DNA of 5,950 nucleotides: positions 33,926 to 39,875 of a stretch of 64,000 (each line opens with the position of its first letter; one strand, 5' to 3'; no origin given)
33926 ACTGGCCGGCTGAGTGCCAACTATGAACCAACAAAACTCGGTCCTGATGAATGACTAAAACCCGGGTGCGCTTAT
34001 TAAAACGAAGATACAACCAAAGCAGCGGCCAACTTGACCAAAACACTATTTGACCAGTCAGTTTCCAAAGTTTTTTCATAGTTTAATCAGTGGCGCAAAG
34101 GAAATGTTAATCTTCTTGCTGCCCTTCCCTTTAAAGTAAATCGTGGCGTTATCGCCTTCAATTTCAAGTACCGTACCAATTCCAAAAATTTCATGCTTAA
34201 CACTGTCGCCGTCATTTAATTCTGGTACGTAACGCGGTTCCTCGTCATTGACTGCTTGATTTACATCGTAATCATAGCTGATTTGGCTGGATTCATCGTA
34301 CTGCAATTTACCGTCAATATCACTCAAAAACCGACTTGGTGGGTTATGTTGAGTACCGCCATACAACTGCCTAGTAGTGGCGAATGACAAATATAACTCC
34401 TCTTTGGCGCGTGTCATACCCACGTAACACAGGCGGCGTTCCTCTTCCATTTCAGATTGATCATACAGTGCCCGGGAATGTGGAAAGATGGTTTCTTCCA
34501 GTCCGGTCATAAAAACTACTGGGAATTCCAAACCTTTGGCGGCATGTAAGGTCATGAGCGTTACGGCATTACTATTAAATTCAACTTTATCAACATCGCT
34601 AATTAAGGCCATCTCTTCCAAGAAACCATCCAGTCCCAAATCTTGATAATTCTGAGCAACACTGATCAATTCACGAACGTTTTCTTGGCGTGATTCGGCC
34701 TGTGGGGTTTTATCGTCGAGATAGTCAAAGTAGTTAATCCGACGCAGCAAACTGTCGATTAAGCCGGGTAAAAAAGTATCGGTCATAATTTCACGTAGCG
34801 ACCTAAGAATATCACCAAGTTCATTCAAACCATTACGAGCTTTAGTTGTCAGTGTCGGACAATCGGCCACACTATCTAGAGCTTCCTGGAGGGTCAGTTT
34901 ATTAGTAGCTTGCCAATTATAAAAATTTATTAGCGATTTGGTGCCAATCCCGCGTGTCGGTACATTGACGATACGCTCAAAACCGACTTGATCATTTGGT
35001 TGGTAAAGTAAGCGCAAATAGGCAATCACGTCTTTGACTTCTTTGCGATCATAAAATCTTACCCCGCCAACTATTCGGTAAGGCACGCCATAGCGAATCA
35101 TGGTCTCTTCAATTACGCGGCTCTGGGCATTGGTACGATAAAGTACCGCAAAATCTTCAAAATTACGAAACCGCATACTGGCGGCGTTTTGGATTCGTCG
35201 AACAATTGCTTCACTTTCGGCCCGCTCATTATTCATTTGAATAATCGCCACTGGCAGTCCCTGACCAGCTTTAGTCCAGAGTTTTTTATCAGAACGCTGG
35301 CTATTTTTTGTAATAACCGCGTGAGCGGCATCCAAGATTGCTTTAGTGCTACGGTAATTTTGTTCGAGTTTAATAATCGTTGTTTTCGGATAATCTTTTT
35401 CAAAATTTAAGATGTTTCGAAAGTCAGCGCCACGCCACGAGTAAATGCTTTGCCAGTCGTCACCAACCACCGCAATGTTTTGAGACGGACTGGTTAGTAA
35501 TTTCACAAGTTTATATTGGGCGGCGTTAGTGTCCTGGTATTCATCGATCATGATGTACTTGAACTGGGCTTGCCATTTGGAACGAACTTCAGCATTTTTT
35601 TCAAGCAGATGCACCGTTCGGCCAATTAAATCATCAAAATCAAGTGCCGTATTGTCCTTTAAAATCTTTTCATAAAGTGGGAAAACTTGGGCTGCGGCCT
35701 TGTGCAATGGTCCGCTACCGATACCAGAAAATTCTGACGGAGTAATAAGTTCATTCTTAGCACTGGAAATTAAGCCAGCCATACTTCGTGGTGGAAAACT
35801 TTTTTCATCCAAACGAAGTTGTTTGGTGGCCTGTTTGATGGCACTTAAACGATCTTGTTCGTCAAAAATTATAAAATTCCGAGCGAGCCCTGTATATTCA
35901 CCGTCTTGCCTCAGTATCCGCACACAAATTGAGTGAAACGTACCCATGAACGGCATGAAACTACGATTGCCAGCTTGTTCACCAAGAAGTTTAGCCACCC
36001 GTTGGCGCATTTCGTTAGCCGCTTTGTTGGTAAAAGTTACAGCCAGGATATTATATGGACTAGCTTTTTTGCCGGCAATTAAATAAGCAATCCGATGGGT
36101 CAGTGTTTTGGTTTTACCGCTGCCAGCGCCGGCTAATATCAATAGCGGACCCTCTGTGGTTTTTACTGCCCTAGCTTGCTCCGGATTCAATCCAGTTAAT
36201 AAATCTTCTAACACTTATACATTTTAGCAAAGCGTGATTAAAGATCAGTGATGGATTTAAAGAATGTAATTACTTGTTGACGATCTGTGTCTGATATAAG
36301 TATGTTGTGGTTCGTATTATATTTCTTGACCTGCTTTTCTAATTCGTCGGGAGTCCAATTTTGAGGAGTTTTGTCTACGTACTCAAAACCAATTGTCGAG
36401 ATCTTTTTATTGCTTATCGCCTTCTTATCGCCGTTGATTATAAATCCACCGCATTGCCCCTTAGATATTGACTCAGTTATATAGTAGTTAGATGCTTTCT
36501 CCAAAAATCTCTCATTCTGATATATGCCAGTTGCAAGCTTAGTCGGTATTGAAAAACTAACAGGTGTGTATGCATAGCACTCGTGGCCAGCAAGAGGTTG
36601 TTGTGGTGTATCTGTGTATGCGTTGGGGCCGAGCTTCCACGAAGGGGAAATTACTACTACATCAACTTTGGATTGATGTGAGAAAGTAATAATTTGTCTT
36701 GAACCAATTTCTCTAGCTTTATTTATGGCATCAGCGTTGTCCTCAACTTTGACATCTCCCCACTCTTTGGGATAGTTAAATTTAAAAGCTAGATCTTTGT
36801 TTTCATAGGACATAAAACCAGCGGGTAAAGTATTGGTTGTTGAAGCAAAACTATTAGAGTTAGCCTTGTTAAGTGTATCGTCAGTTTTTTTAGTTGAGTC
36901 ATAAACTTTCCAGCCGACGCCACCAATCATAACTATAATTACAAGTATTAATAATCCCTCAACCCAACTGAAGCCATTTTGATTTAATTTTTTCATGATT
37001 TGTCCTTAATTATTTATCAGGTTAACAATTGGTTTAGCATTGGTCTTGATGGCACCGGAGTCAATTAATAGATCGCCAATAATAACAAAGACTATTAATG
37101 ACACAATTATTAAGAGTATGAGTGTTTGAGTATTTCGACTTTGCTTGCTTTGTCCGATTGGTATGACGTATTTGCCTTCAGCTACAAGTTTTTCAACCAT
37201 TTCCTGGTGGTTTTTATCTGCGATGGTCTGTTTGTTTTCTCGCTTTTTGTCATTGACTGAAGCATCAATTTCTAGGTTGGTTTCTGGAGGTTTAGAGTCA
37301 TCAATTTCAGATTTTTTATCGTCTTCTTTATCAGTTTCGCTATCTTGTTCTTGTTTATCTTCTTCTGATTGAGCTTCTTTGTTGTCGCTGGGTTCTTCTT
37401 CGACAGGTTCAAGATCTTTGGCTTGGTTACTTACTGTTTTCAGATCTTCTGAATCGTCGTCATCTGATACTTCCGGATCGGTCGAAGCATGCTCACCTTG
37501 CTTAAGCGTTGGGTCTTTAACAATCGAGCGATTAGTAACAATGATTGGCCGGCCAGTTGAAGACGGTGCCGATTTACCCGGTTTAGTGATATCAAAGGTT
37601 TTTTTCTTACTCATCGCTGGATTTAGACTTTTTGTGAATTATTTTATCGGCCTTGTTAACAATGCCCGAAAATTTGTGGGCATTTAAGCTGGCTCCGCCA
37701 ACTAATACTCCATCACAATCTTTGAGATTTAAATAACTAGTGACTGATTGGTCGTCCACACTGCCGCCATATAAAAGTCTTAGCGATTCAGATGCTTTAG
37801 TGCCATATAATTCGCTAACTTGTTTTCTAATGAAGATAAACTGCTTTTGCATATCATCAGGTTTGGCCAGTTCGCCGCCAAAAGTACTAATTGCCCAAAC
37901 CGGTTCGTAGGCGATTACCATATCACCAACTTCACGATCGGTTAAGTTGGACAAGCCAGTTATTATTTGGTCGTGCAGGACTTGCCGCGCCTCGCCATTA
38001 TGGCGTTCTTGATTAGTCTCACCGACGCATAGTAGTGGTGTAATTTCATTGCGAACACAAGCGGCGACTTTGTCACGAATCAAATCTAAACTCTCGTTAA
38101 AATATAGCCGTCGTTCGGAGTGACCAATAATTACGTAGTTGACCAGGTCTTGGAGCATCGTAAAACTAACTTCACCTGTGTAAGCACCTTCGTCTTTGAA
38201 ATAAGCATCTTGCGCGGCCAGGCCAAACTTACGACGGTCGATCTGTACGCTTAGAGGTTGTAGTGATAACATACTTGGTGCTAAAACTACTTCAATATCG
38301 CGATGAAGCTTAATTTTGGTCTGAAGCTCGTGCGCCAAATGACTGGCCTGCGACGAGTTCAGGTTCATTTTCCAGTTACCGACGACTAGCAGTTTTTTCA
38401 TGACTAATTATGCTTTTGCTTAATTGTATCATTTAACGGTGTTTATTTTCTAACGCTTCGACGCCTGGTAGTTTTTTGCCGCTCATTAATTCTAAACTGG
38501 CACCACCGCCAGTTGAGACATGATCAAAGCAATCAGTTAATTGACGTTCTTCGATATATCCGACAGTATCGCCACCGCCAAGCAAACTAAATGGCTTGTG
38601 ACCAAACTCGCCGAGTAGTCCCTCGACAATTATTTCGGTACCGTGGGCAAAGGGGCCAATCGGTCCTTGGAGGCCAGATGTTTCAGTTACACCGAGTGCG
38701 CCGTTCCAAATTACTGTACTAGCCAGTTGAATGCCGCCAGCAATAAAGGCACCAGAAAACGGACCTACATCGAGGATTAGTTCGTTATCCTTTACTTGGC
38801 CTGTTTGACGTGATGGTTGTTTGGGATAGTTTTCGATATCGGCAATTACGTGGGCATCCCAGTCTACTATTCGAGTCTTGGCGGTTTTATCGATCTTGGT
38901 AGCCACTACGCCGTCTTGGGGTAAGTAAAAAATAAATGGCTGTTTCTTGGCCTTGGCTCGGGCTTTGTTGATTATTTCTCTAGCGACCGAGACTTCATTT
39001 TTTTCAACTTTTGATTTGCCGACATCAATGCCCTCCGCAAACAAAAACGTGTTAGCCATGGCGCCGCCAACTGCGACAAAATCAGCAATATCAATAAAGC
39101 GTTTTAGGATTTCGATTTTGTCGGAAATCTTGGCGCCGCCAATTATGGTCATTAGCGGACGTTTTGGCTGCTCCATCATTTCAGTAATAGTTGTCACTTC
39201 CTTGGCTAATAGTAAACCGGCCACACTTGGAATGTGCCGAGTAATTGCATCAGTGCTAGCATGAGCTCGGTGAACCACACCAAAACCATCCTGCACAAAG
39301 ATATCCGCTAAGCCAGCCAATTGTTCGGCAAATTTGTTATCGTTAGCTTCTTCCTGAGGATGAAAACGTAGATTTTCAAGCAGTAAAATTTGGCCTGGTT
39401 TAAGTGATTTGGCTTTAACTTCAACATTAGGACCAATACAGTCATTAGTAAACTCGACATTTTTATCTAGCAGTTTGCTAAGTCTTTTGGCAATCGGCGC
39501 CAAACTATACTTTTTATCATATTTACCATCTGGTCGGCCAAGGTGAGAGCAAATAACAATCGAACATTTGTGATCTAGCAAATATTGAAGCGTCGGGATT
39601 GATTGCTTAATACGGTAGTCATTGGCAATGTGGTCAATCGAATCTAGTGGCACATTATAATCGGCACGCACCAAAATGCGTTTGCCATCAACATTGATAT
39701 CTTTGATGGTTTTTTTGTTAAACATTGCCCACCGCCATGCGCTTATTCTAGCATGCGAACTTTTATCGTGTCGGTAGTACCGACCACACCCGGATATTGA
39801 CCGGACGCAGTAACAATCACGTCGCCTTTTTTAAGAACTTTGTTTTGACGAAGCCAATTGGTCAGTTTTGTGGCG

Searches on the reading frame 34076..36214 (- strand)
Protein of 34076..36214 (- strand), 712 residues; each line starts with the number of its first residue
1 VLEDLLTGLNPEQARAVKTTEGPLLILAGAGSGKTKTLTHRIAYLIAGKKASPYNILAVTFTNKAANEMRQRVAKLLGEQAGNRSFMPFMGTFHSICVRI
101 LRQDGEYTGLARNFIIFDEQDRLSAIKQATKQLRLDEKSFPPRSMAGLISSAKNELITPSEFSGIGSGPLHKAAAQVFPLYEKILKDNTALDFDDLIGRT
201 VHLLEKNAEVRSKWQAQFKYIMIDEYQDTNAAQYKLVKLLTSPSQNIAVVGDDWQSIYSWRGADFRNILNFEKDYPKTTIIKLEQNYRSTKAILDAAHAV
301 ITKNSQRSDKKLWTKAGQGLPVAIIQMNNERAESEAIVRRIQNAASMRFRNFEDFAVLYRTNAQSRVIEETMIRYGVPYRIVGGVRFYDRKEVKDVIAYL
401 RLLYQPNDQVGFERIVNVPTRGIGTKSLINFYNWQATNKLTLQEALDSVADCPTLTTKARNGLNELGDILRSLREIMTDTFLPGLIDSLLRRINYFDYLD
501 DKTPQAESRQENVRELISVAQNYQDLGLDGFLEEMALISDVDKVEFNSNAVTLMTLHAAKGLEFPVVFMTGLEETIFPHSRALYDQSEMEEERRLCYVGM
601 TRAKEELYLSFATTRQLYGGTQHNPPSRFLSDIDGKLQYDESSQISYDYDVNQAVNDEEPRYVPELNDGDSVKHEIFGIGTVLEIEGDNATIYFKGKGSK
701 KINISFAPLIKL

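Call 61: search_protein_families(library=pfam, proteins=[window:34076-36214:-], max_evalue=0.001)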
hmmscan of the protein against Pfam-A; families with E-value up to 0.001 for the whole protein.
window:34076-36214:- (712 aa): 9 families
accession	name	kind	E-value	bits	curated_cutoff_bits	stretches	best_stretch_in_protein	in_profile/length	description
PF00580.27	UvrD-helicase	-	1.9e-92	310.3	23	1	9-276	1-271/271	UvrD/REP helicase N-terminal domain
PF13361.12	UvrD_C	-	6.6e-73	246.6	25.6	1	281-612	1-348/350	UvrD-like helicase C-terminal domain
PF13245.12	AAA_19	-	1.6e-23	83.8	25.1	1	13-259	1-132/134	AAA domain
PF13538.12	UvrD_C_2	-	7.5e-11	42.2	27.4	1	551-609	2-51/52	UvrD-like helicase C-terminal domain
PF13604.12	AAA_30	-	4.1e-09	36.9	27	1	9-73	2-66/191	AAA domain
PF01443.25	Viral_helicase1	-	3.9e-08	33.8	21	0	212-327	54-167/228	Viral superfamily 1 RNA helicase core domain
PF21196.3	PcrA_UvrD_tudor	-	1.4e-06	28.5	23.9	1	669-711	2-48/48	PcrA/UvrD tudor domain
PF13086.12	AAA_11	-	0.00024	21.4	27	1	9-104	2-93/257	AAA domain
PF13401.12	AAA_22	-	0.00031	21.5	27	0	20-134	4-105/130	AAA domain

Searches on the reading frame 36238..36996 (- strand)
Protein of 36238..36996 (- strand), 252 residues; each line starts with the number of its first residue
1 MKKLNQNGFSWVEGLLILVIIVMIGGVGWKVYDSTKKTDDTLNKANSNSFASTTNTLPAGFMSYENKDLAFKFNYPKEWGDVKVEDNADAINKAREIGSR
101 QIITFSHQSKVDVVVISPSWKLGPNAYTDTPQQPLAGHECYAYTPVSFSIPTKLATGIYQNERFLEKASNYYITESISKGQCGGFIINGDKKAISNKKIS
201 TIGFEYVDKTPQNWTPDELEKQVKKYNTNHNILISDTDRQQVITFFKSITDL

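Call 61: search_protein_families(library=pfam, proteins=[window:36238-36996:-], max_evalue=0.001)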
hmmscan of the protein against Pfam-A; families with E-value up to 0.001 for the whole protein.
window:36238-36996:- (252 aa): 2 families
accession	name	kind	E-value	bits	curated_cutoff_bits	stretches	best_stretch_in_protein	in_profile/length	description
PF18933.6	PsbP_2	-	2.3e-05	24.9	27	1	19-98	2-81/184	PsbP-like protein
PF01789.22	PsbP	-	0.00027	21.4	23.5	1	60-95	2-37/155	PsbP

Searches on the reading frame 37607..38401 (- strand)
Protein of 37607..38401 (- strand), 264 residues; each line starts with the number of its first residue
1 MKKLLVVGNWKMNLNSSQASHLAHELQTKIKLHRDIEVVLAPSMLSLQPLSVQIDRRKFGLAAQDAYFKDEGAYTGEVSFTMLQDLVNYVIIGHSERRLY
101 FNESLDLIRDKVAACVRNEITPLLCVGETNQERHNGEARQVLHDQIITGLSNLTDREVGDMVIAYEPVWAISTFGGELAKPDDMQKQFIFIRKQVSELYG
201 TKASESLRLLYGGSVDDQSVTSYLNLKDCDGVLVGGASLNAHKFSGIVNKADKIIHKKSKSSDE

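Call 61: search_protein_families(library=pfam, proteins=[window:37607-38401:-], max_evalue=0.001)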
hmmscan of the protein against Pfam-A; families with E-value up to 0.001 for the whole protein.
window:37607-38401:- (264 aa): 1 family
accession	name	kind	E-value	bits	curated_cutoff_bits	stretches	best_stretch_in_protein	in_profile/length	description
PF00121.24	TIM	-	4.7e-76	256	20.1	1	5-250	2-244/245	Triosephosphate isomerase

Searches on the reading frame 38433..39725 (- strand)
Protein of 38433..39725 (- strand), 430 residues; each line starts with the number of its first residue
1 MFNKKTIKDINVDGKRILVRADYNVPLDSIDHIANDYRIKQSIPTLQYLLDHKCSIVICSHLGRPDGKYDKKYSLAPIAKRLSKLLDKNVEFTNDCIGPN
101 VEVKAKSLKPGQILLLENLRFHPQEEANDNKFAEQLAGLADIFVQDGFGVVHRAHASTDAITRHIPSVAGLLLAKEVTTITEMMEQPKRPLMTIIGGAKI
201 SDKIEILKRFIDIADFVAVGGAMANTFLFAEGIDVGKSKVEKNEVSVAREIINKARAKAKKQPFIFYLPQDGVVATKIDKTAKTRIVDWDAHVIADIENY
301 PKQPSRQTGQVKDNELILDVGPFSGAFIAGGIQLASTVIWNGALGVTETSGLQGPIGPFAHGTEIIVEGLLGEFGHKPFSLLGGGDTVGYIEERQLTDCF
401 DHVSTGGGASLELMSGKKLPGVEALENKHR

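Call 61: search_protein_families(library=pfam, proteins=[window:38433-39725:-], max_evalue=0.001)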
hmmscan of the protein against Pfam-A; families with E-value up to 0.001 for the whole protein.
window:38433-39725:- (430 aa): 1 family
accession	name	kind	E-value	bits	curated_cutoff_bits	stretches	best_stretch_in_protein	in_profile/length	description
PF00162.24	PGK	-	1.6e-125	419.5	27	1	7-417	1-379/379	Phosphoglycerate kinase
